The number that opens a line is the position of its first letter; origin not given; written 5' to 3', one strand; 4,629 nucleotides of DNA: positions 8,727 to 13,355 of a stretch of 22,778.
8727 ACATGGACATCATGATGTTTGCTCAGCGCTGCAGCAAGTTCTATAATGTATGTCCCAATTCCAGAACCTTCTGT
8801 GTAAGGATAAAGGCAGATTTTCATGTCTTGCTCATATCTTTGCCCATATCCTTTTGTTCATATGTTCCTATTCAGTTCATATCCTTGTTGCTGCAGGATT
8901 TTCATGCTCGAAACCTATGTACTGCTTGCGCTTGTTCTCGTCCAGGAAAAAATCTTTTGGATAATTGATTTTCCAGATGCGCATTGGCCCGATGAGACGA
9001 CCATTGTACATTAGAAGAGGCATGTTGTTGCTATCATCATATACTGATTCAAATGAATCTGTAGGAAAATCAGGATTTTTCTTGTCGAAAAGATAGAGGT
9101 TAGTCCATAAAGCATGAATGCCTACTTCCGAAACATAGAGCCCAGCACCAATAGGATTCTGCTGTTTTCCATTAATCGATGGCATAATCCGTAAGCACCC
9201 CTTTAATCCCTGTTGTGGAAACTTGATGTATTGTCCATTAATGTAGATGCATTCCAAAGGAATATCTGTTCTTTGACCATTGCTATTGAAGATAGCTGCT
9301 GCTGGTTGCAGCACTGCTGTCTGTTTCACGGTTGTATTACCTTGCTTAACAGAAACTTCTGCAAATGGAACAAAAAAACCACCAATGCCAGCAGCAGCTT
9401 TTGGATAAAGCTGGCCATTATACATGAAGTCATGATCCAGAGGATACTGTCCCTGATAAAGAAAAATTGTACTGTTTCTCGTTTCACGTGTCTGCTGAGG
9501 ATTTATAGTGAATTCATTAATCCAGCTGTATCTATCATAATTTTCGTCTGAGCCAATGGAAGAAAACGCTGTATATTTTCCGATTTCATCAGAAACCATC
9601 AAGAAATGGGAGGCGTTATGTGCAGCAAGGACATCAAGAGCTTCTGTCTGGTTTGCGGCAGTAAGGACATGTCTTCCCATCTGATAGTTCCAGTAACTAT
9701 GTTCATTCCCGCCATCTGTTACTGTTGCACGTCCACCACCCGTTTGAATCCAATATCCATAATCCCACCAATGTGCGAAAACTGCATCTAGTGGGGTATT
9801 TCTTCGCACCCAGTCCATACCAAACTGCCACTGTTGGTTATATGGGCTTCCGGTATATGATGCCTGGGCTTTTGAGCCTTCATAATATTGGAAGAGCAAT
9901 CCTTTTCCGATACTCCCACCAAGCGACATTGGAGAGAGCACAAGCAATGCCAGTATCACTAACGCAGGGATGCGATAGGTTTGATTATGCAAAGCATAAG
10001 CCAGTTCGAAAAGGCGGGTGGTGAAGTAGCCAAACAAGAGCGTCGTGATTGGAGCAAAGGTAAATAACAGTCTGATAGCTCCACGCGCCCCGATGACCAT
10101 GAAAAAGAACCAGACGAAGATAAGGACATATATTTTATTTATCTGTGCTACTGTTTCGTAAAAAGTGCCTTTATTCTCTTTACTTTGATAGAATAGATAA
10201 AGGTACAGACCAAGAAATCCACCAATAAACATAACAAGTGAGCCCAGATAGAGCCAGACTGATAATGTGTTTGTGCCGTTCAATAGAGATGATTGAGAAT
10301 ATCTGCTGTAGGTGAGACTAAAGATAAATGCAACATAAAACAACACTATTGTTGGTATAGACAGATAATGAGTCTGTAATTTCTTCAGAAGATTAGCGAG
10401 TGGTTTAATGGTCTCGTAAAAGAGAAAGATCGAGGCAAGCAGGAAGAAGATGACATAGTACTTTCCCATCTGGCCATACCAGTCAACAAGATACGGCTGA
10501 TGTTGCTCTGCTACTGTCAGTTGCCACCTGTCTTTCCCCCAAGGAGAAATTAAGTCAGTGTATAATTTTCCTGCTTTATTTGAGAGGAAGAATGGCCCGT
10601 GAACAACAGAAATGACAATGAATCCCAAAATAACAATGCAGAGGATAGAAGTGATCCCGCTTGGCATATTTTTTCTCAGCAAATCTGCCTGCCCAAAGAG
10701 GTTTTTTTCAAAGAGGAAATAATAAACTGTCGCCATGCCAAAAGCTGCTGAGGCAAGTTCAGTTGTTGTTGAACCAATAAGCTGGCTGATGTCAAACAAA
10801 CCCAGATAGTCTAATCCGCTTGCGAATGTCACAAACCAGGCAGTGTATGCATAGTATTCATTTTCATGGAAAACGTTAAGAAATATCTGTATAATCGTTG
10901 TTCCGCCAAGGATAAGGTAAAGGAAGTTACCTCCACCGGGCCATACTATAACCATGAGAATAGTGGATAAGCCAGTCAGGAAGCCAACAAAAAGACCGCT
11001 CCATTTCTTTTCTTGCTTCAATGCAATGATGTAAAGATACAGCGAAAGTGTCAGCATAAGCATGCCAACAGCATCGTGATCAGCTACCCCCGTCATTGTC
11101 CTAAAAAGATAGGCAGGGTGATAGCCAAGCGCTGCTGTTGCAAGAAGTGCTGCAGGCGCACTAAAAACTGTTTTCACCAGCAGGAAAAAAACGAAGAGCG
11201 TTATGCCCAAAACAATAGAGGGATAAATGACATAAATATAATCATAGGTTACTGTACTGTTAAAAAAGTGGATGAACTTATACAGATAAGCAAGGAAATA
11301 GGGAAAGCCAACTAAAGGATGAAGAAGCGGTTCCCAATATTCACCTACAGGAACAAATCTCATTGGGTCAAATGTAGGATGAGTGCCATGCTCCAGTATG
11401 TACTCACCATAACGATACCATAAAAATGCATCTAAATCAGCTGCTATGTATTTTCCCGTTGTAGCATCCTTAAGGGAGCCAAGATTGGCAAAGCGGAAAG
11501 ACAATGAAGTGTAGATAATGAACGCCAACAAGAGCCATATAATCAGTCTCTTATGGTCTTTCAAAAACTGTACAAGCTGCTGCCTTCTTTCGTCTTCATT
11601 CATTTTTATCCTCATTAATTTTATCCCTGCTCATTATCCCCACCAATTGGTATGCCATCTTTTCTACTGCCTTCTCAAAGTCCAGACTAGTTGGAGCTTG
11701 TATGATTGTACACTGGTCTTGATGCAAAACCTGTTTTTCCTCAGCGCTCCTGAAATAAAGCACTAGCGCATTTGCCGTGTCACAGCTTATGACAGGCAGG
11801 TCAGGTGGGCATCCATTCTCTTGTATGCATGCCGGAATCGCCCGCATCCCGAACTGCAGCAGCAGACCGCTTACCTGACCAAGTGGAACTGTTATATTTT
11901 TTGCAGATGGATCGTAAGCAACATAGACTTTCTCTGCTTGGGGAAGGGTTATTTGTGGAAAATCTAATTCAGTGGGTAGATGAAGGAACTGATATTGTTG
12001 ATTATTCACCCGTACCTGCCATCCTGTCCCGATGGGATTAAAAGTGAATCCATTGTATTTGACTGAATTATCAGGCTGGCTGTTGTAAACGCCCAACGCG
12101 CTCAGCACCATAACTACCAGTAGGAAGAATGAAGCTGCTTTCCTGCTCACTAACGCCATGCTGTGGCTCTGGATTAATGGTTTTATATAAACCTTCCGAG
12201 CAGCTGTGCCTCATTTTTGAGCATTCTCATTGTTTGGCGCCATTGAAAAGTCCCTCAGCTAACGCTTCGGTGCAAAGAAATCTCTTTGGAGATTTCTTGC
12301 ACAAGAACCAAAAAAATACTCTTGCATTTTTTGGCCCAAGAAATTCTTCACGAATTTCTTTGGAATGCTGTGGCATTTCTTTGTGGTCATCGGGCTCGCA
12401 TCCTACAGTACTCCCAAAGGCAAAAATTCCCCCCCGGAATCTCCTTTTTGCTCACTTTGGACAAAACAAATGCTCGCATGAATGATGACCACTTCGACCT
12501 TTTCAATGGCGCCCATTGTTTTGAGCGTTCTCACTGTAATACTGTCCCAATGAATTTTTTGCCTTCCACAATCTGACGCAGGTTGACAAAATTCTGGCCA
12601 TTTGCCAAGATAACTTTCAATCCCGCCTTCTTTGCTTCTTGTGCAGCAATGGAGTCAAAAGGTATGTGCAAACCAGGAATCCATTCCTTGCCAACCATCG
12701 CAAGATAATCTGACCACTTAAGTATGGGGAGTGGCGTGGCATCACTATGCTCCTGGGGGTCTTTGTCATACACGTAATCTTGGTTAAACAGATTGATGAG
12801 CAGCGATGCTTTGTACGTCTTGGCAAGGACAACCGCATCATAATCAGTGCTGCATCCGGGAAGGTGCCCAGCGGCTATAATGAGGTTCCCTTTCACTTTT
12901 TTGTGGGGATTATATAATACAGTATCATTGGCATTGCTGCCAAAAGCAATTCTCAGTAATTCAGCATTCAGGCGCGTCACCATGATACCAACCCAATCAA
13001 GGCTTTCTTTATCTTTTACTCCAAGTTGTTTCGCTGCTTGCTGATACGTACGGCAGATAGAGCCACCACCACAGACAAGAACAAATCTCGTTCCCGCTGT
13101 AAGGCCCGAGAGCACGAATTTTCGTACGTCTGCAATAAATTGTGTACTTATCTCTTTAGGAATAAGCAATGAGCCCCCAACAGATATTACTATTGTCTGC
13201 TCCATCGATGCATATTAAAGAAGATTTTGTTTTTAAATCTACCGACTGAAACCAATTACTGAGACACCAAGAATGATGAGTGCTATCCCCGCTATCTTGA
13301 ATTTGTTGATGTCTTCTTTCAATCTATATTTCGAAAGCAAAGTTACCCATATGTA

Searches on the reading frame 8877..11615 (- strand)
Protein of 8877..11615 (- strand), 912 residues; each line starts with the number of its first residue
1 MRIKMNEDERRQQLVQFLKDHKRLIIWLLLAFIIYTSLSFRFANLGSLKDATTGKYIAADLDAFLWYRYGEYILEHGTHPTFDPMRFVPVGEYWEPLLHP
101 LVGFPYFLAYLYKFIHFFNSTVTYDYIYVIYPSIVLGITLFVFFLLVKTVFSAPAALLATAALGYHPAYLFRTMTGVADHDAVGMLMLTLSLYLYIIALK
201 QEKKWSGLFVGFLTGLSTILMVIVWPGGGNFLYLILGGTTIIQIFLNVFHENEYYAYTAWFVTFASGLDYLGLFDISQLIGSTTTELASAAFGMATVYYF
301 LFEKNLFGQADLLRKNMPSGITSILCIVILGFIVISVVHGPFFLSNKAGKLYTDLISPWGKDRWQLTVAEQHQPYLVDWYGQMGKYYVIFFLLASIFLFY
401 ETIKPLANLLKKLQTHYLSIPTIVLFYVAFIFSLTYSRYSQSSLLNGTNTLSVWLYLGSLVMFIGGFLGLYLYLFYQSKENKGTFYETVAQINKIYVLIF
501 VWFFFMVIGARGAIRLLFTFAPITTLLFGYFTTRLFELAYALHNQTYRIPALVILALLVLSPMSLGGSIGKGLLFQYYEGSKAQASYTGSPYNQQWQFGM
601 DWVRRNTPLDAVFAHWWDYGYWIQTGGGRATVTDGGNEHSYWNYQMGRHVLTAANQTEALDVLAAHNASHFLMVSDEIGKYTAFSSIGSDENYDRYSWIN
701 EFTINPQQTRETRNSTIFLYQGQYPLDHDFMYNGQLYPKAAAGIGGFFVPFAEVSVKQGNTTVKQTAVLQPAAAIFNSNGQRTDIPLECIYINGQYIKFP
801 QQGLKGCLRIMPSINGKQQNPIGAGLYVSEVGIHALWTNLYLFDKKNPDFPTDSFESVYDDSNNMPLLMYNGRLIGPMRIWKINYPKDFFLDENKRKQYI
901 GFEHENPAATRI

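Call 86: search_protein_families(library=pfam, proteins=[window:8877-11615:-], max_evalue=0.001)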
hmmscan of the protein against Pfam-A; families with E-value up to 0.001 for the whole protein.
window:8877-11615:- (912 aa): 2 families
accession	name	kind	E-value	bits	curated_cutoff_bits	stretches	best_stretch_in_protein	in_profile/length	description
PF02516.20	STT3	-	2.2e-09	37.7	24.5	1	52-426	23-363/405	Oligosaccharyl transferase STT3, N-terminal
PF21436.2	STT3-PglB_core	-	2.7e-05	25.2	23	1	614-660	6-52/131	STT3/PglB/AglB core domain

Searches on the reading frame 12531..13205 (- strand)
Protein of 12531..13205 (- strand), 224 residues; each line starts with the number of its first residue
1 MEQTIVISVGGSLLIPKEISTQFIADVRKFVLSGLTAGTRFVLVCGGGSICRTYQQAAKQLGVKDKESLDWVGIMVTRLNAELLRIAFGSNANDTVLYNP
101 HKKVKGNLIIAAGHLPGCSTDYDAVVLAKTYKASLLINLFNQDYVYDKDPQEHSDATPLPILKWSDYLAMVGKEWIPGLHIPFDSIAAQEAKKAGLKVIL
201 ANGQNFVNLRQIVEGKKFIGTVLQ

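Call 86: search_protein_families(library=pfam, proteins=[window:12531-13205:-], max_evalue=0.001)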
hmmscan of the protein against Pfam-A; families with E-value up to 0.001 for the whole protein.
window:12531-13205:- (224 aa): 1 family
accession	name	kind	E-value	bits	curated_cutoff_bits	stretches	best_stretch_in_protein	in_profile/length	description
PF00696.33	AA_kinase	-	1.1e-23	84.6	24.9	1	4-202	2-234/234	Amino acid kinase family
